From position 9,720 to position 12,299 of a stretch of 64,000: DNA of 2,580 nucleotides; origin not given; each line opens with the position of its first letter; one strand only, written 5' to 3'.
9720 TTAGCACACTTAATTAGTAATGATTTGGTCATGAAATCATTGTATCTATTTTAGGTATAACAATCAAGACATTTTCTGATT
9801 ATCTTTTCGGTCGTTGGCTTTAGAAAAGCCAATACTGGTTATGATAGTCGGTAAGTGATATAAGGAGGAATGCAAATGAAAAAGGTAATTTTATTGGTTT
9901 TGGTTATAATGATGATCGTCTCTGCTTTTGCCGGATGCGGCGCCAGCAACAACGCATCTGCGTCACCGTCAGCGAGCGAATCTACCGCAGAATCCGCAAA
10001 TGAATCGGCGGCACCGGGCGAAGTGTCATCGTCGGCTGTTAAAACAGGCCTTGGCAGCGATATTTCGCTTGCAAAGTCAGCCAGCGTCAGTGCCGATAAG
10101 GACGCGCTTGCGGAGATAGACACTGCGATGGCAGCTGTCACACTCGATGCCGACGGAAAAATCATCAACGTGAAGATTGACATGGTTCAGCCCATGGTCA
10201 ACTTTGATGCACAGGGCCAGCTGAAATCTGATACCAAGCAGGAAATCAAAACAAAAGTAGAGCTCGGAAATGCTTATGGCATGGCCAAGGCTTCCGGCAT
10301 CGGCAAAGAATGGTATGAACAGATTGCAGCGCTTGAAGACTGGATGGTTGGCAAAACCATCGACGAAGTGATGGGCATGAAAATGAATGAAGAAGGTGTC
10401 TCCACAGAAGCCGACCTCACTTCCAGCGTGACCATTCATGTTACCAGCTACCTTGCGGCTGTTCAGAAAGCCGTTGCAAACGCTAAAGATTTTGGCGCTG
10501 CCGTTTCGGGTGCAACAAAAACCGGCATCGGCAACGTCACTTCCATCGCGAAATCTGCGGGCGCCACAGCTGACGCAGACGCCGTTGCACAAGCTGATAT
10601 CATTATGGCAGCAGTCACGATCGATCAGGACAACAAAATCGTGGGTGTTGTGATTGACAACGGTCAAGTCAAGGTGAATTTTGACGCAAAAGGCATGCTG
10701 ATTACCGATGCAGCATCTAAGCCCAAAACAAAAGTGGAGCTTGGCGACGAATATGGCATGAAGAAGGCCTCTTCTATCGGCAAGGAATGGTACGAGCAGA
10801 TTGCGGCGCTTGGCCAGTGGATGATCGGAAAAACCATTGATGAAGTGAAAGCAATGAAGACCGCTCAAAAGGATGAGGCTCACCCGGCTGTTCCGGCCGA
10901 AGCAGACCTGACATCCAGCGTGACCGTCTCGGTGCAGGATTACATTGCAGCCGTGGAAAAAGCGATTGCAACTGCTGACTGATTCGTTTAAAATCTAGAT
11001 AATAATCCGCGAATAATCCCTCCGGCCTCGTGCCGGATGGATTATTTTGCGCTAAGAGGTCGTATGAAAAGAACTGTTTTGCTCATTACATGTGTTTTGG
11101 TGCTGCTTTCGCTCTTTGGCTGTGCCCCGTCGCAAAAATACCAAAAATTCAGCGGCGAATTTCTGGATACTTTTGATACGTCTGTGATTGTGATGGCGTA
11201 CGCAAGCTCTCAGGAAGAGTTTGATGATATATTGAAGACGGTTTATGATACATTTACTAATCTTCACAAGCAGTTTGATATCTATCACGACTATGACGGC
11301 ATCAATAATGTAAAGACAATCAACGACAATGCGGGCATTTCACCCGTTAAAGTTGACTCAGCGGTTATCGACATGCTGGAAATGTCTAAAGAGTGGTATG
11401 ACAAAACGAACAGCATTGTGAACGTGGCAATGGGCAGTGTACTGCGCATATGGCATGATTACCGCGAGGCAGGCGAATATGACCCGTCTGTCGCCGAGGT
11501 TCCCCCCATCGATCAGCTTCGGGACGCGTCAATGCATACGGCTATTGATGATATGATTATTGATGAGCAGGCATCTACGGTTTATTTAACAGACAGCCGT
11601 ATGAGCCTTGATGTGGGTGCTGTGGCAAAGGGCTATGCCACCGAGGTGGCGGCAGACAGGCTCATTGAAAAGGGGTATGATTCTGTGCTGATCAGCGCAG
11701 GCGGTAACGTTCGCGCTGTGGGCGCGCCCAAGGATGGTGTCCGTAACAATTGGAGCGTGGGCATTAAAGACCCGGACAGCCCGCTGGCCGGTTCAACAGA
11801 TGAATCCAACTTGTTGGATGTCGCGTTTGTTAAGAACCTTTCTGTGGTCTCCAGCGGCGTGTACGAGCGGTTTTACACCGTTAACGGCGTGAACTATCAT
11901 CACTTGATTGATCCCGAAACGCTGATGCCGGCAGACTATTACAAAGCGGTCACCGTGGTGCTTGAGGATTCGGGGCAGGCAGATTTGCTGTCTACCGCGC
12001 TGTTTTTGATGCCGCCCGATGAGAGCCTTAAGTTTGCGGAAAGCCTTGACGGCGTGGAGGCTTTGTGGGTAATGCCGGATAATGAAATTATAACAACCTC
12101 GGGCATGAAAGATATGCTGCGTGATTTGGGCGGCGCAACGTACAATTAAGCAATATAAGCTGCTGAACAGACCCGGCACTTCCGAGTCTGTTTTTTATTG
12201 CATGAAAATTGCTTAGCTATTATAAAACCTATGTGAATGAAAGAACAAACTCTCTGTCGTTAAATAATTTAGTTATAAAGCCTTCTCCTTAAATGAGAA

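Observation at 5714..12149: Listeria-type flavin-based extracellular electron transfer (FLEET) gene set, apparently lacking eetA/eetB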

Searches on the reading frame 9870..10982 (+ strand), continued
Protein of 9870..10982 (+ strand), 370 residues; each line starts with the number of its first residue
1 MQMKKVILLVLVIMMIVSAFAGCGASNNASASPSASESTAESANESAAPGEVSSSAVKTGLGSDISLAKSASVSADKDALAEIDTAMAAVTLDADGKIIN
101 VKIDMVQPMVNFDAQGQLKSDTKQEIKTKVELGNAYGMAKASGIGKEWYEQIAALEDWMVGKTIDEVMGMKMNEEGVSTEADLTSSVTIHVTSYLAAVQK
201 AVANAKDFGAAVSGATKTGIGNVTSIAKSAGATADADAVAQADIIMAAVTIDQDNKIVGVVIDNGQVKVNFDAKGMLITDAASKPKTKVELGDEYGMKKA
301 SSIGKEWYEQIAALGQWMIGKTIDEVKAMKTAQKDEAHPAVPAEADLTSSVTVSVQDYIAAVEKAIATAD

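Call 47: find_encoding_contigs(protein=P0109, flank=10000, max_places=1)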
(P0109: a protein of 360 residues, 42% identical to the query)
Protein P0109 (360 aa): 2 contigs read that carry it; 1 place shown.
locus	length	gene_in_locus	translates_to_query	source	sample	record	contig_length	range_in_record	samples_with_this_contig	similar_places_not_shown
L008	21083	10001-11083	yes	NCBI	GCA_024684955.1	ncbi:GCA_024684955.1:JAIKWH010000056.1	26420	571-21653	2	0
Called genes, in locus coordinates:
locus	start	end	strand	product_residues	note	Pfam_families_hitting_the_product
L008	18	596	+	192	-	PF00005:ABC_tran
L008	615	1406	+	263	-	-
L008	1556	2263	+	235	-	PF14512:TM1586_NiRdase, PF00881:Nitroreductase (weak)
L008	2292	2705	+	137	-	PF12641:Flavodoxin_3, PF12724:Flavodoxin_5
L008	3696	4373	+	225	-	PF08713:DNA_alkylation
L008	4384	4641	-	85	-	PF12637:TSCPD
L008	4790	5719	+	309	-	PF00248:Aldo_ket_red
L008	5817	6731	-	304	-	PF01040:UbiA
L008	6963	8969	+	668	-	PF00070:Pyr_redox (faint), PF07992:Pyr_redox_2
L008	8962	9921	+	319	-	PF00348:polyprenyl_synt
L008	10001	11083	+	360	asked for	-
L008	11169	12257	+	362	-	PF02424:ApbE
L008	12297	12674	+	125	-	PF07009:NusG_II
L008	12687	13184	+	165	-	PF07456:Hpre_diP_synt_I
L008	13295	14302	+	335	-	PF00356:LacI, PF00532:Peripla_BP_1, PF13407:Peripla_BP_4, PF13377:Peripla_BP_3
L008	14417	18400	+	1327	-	-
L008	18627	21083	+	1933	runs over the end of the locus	-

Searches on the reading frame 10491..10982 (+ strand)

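Call 9: search_protein_families(library=pfam, proteins=[window:10491-10982:+], max_evalue=10)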
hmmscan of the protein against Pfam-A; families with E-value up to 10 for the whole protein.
window:10491-10982:+ (163 aa): 1 family
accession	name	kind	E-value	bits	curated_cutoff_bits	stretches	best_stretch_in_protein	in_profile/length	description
PF21791.3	MDHAR3-like_C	-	0.32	11.7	27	1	81-136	23-76/88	Monodehydroascorbate reductase 3-like, C-terminal domain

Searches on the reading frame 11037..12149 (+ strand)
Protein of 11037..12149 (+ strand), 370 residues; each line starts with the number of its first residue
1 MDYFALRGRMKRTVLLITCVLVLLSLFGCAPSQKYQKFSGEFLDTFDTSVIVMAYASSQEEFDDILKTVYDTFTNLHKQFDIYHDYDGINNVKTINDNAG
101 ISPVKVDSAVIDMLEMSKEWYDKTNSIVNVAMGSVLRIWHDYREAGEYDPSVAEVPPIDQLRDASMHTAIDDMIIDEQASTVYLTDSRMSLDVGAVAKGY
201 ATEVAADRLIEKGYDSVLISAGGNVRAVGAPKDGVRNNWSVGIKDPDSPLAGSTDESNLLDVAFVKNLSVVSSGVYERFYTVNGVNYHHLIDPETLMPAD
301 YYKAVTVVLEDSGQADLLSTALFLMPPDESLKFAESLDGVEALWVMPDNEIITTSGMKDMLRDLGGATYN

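Call 3: search_protein_families(library=pfam, proteins=[window:11037-12149:+], max_evalue=0.01)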
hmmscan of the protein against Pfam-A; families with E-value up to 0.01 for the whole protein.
window:11037-12149:+ (370 aa): 1 family
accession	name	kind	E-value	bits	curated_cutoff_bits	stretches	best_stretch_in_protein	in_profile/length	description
PF02424.20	ApbE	-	4.1e-62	210.6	25.6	1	47-344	2-266/266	ApbE family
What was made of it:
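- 11037..12149 (+): ApbE-family FAD:protein FMN transferase lipoprotein (FmnB-like; probable start 11064; lipobox LFGC at 11112-11123). Pfam ApbE 4e-62 (call 3).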

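Call 4: search_protein_families(library=ncbifam, proteins=[window:11037-12149:+], max_evalue=0.01)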
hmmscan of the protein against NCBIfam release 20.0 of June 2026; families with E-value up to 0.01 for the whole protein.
window:11037-12149:+ (370 aa): 2 families
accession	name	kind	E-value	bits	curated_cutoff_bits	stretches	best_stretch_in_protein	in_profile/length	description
NF007774.0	PRK10461.1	equivalog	3.4e-21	75.5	498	1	26-335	17-318/351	FAD:protein FMN transferase ApbE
NF005236.0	PRK06742.1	equivalog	0.0034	16.9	312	1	13-113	20-121/225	flagellar motor protein MotS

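Call 60: search_solved_structures(query=window:11037-12149:+, max_evalue=1e-10, show_alignments=1)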
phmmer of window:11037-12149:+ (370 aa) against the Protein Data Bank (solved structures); distinct sequences matched with E-value up to 1e-10: 13.
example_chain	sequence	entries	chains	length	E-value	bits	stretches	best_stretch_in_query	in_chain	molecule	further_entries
4xdt_A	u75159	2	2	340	1.5e-37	132.9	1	65-364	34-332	FAD:protein FMN transferase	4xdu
4ifu_A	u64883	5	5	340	1.6e-36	129.5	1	68-364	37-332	FAD:protein FMN transferase | Thiamine biosynthesis lipoprotein ApbE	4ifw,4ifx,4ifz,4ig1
7mgt_A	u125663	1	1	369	2.1e-36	129.1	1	68-364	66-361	FAD:protein FMN transferase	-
4xdr_A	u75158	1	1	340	2.1e-35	125.9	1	68-364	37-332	FAD:protein FMN transferase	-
7esa_A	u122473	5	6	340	2.5e-35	125.6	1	62-360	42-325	FAD:protein FMN transferase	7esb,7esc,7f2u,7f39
1vrm_A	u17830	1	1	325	3e-29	105.6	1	87-329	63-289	hypothetical protein TM1553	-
6nxi_A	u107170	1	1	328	7e-19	71.5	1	86-346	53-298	FAD:protein FMN transferase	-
4xgw_A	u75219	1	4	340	1.2e-18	70.7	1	85-333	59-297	FAD:protein FMN transferase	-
2o18_A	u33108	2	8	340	4.4e-18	68.9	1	85-333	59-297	Thiamine biosynthesis lipoprotein apbE | FAD:protein FMN transferase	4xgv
5mgy_H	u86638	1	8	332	9.5e-18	67.8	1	146-358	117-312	FAD:protein FMN transferase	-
4xgx_A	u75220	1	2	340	1.1e-17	67.5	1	93-333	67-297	FAD:protein FMN transferase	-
6nxj_A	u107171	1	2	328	1.7e-17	66.9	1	86-346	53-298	FAD:protein FMN transferase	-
3pnd_A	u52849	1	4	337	3.8e-13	52.7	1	87-350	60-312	Thiamine biosynthesis lipoprotein ApbE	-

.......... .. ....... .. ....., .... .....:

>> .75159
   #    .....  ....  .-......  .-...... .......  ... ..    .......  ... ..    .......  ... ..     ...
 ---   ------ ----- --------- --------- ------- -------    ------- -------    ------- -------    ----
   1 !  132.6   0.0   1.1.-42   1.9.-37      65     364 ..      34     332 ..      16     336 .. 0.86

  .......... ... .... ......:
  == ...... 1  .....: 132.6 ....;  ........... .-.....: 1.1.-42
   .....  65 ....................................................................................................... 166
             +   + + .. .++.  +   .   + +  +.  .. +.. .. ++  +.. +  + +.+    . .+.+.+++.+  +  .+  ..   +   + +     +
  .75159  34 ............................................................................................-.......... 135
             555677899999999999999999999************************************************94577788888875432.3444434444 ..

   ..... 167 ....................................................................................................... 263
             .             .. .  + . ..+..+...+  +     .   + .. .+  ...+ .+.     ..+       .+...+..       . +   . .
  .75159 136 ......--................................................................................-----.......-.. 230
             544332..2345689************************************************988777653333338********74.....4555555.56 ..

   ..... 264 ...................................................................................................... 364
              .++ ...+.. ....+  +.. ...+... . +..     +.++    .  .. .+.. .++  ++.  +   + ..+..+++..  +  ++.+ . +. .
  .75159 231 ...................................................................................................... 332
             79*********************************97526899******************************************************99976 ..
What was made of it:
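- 11037..12149 (+): PDB matches: T. pallidum Ftp 4xdt 1.5e-37 and L. monocytogenes FmnB 7esa 2.5e-35 (call 60).
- Closest known: Listeria monocytogenes FLEET locus. Same: An NDH-2 with a C-terminal membrane extension, a MenA-like prenyltransferase, a polyprenyl diphosphate synthase, an ApbE-family lipoprotein (7esa FmnB, E=2.5e-35, call 60), and a two-domain surface lipoprotein next to apbE.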
